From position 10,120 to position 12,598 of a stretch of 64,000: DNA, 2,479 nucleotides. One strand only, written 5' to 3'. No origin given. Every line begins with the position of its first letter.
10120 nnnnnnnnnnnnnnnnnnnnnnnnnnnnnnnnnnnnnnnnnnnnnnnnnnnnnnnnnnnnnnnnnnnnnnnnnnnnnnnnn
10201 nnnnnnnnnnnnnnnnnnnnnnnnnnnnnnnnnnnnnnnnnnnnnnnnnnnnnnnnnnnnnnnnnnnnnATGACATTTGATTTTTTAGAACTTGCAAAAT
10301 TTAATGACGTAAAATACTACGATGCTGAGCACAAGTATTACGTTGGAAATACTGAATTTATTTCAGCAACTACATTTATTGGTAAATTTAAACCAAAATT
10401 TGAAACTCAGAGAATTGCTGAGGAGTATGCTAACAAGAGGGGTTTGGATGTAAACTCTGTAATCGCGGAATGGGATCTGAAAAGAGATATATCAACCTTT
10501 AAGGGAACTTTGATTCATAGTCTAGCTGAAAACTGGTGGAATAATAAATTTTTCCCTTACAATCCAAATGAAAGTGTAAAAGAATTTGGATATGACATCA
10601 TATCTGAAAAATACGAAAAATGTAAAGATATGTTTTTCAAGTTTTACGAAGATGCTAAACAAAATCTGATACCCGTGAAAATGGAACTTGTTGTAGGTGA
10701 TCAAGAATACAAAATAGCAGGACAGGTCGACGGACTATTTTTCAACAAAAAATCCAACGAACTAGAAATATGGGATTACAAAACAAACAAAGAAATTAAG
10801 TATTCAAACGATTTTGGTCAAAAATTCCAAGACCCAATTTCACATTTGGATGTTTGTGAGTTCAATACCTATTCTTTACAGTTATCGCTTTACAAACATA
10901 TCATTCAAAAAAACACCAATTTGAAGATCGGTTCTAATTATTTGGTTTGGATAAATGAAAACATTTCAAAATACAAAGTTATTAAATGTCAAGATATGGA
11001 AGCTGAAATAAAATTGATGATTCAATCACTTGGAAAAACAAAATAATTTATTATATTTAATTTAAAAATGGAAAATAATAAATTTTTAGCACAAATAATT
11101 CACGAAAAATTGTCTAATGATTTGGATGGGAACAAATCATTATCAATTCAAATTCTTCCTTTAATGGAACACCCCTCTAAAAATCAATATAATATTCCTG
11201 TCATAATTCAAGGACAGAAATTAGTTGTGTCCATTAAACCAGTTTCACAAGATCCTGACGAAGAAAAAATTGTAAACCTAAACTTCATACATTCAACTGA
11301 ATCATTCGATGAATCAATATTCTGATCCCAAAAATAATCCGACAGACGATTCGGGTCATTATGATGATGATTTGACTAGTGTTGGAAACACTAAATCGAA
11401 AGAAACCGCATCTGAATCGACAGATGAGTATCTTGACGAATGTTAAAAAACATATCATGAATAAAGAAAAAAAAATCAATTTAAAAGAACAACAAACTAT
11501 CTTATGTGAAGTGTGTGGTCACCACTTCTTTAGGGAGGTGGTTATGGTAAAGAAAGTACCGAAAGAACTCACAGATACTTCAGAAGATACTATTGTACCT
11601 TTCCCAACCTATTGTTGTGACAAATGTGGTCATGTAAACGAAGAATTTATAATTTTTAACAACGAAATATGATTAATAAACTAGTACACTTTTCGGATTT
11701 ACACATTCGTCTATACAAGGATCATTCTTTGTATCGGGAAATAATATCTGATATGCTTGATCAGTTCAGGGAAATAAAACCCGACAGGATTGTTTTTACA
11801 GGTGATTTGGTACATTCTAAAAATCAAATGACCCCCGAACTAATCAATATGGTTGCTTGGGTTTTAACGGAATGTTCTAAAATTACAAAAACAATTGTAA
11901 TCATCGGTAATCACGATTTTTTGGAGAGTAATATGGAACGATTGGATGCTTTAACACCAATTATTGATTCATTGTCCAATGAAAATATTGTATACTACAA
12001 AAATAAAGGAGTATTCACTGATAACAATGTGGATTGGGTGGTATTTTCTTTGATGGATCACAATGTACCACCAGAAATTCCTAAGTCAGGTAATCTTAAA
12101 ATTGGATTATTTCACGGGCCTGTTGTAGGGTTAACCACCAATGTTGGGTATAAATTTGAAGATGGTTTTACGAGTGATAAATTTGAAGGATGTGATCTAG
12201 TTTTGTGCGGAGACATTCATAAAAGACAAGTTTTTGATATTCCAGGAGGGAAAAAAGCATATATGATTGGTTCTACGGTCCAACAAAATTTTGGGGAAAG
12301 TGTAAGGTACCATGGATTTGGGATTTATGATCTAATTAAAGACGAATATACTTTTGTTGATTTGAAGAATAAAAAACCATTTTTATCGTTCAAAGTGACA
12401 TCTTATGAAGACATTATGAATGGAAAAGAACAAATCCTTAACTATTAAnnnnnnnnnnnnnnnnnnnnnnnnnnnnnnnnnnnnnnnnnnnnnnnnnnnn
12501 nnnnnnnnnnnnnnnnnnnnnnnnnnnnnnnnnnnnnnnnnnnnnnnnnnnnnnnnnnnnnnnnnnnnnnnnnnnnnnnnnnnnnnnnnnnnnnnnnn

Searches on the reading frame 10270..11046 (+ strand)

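Call 27: search_protein_families(library=phrogs, proteins=[window:10270-11046:+], max_evalue=0.001)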
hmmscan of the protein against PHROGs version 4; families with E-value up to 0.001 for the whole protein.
window:10270-11046:+ (258 aa): 4 families
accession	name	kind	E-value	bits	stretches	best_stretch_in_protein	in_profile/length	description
phrog_298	-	DNA, RNA and nucleotide metabolism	9.2e-23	82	1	10-250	45-249/293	exonuclease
phrog_69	-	DNA, RNA and nucleotide metabolism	1.8e-07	31.5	1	75-187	120-239/501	exonuclease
phrog_1218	-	DNA, RNA and nucleotide metabolism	1.5e-05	25.5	1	71-181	36-171/364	exonuclease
phrog_2506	-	DNA, RNA and nucleotide metabolism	0.00075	19.7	1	137-216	180-254/342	exonuclease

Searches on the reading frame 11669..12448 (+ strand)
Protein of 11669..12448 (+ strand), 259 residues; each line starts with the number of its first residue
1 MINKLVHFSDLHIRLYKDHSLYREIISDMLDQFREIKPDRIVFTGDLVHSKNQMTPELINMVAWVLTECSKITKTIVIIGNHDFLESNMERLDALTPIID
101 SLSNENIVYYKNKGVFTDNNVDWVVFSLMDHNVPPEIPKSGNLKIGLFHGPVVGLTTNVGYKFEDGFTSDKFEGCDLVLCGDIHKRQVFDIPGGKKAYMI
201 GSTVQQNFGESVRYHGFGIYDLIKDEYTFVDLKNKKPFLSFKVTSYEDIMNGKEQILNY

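Call 27: search_protein_families(library=phrogs, proteins=[window:11669-12448:+], max_evalue=0.001)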
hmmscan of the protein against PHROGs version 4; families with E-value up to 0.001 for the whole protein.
window:11669-12448:+ (259 aa): 4 families
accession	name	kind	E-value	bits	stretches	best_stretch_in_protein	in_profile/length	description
phrog_100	-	DNA, RNA and nucleotide metabolism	1.5e-28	100.7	1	2-248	28-277/989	SbcD-like subunit of palindrome specific endonuclease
phrog_1649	-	other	7.2e-12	45.6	1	3-123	36-140/308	metallo-phosphoesterase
phrog_35725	-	other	3.6e-07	29.2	1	2-214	6-254/1376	metallo-phosphoesterase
phrog_7339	-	DNA, RNA and nucleotide metabolism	6.1e-05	23.5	1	4-119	31-155/263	DNA repair exonuclease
